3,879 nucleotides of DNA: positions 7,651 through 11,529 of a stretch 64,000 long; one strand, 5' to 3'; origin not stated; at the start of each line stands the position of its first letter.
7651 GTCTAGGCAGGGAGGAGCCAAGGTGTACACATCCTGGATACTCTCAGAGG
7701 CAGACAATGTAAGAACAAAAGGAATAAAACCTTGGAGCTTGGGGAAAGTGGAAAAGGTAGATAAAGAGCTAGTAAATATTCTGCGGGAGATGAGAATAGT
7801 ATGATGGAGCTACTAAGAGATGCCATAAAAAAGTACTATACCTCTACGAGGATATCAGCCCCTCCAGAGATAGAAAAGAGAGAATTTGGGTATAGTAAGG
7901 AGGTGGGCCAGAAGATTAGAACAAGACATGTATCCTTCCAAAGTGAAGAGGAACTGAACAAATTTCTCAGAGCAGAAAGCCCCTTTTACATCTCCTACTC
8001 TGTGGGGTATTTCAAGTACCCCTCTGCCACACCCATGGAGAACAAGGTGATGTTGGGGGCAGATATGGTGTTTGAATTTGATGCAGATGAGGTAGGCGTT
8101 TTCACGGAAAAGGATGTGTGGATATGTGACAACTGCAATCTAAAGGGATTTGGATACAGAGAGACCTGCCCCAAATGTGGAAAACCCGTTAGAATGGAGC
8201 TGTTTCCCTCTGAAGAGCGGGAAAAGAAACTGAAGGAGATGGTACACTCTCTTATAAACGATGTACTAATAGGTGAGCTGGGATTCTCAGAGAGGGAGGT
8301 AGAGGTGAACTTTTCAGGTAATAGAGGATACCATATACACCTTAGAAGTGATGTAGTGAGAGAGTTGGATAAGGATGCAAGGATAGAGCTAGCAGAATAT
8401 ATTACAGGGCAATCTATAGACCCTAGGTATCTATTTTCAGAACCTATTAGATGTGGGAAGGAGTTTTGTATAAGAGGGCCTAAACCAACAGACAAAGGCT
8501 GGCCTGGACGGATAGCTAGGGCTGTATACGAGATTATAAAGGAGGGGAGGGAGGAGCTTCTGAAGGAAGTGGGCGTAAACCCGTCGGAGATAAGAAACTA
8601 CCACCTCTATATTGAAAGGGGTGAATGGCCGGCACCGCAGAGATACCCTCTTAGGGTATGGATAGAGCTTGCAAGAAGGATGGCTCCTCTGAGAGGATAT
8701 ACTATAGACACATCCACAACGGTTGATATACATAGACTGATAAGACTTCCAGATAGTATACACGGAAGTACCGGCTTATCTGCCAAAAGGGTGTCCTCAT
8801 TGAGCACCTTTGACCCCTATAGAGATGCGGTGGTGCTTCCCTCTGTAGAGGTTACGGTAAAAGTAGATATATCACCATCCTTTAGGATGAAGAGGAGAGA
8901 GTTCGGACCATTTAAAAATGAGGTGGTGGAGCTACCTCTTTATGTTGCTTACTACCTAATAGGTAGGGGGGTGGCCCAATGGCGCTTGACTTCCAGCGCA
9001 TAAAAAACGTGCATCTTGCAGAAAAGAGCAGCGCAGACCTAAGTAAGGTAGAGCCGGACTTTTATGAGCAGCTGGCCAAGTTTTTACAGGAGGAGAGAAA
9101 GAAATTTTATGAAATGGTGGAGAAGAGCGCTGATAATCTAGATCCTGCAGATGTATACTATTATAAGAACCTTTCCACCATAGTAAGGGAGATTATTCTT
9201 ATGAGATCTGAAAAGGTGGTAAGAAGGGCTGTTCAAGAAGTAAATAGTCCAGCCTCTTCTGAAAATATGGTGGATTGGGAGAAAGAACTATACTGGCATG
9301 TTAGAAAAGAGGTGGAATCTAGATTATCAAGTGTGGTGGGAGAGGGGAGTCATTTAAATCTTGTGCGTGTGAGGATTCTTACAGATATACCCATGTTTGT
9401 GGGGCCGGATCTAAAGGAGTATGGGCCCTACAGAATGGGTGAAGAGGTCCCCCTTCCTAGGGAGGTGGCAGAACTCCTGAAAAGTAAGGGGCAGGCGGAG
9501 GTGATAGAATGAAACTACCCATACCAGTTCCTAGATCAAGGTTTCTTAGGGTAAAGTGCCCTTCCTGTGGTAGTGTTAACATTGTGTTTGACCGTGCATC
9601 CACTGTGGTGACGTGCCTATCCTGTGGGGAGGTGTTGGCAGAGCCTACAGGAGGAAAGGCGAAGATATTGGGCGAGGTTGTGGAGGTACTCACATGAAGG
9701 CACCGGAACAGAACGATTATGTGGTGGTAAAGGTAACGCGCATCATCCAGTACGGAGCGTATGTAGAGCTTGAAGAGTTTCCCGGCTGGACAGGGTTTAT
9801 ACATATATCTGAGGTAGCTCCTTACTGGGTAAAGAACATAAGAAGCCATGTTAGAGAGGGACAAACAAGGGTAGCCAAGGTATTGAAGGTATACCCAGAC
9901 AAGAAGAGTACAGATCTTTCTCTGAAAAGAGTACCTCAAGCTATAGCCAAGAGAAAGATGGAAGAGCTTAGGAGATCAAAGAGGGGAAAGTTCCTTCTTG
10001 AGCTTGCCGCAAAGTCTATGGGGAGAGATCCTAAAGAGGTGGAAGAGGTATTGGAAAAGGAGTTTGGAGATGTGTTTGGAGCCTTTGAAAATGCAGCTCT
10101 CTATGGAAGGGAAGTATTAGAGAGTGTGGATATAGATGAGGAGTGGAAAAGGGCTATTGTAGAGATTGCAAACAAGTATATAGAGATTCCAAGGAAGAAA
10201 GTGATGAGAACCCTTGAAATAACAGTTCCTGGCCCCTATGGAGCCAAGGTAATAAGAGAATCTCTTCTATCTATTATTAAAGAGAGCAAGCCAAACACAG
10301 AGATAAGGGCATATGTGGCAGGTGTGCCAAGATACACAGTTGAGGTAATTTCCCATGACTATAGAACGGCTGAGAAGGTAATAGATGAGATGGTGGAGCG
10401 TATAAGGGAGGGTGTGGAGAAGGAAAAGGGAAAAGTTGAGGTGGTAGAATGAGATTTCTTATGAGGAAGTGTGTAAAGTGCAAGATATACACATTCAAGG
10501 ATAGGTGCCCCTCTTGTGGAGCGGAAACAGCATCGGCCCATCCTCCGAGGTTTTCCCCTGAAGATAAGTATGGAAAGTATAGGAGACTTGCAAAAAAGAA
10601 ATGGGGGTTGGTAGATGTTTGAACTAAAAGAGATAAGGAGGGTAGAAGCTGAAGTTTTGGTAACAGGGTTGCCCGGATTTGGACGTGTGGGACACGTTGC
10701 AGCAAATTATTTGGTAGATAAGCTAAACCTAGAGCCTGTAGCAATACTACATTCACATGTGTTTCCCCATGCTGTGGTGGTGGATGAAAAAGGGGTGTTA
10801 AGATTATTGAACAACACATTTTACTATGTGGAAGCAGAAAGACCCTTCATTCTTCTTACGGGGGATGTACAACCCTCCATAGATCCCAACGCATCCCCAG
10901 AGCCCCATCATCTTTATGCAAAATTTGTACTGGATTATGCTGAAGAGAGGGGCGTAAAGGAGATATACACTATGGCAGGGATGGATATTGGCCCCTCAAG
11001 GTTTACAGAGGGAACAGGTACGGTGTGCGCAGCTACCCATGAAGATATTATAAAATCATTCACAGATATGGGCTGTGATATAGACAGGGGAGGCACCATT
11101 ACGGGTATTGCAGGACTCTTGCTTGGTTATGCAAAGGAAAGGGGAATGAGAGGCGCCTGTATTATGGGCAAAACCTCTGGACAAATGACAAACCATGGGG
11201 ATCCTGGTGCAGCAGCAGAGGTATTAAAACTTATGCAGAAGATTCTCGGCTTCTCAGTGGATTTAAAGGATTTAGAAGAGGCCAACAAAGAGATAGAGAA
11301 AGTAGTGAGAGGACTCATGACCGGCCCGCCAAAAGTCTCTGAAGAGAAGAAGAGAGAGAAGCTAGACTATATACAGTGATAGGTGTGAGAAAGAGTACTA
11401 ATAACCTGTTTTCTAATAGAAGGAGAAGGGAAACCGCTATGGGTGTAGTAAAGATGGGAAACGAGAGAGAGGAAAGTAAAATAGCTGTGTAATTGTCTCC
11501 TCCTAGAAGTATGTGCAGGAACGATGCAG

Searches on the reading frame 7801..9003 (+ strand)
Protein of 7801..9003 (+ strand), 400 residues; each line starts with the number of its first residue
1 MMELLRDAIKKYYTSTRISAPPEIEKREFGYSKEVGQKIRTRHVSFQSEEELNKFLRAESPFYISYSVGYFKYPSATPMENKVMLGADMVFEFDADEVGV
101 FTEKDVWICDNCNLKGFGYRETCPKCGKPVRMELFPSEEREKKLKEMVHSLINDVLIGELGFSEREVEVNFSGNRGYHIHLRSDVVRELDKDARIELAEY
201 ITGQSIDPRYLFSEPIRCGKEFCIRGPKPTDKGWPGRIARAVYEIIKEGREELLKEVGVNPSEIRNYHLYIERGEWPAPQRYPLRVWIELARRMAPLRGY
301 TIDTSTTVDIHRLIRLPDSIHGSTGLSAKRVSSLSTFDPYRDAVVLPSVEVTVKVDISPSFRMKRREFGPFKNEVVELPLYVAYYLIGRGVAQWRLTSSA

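Call 14: find_encoding_contigs(protein=window:7801-9003:+, flank=10000, max_places=2)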
Protein window:7801-9003:+ (400 aa): 3 contigs read that carry it; 2 places shown.
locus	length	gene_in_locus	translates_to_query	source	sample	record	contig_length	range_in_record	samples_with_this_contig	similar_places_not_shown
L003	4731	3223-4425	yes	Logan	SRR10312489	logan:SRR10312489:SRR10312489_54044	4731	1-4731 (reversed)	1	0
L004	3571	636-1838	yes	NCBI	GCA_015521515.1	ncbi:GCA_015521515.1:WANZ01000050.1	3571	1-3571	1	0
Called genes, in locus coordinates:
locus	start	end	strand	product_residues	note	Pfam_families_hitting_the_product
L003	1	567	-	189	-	?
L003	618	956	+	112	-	PF01336:tRNA_anti-codon (faint)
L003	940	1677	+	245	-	PF00705:PCNA_N, PF02747:PCNA_C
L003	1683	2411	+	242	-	PF00705:PCNA_N (weak)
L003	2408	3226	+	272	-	PF18689:PriX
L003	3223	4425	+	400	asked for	PF01896:DNA_primase_S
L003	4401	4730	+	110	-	?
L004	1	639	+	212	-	?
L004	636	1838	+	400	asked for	PF01896:DNA_primase_S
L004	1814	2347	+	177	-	PF22090:Gins51_C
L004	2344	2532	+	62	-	PF01667:Ribosomal_S27e, PF08271:Zn_Ribbon_TF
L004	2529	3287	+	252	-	PF00575:S1, PF07541:EIF_2_alpha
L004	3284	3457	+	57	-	PF04135:Nop10p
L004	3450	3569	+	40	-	?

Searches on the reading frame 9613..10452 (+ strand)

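Call 23: search_protein_families(library=pfam, proteins=[window:9613-10452:+], max_evalue=0.01)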
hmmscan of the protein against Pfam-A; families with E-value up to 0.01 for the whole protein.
window:9613-10452:+ (279 aa): 2 families
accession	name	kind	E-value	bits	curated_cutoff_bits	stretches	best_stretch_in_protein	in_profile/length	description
PF07541.17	EIF_2_alpha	-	9.8e-22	77.5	22.8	1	141-250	3-114/114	Eukaryotic translation initiation factor 2 alpha subunit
PF00575.29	S1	-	1.6e-10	41.6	22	1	31-105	2-74/74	S1 RNA binding domain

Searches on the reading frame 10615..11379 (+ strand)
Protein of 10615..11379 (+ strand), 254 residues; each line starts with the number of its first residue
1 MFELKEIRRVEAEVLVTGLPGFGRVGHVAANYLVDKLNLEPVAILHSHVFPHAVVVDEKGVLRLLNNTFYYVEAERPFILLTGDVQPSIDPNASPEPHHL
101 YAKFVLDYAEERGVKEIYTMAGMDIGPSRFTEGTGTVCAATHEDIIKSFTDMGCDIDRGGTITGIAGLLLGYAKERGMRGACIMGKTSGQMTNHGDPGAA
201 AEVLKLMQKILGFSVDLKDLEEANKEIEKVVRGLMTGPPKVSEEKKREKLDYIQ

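Call 23: search_protein_families(library=pfam, proteins=[window:10615-11379:+], max_evalue=0.01)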
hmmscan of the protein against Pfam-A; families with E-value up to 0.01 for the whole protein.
window:10615-11379:+ (254 aa): 1 family
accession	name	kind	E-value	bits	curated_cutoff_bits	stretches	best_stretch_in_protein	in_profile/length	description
PF09754.15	PAC2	-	6e-46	157.4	25.8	1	15-234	1-214/215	PAC2 family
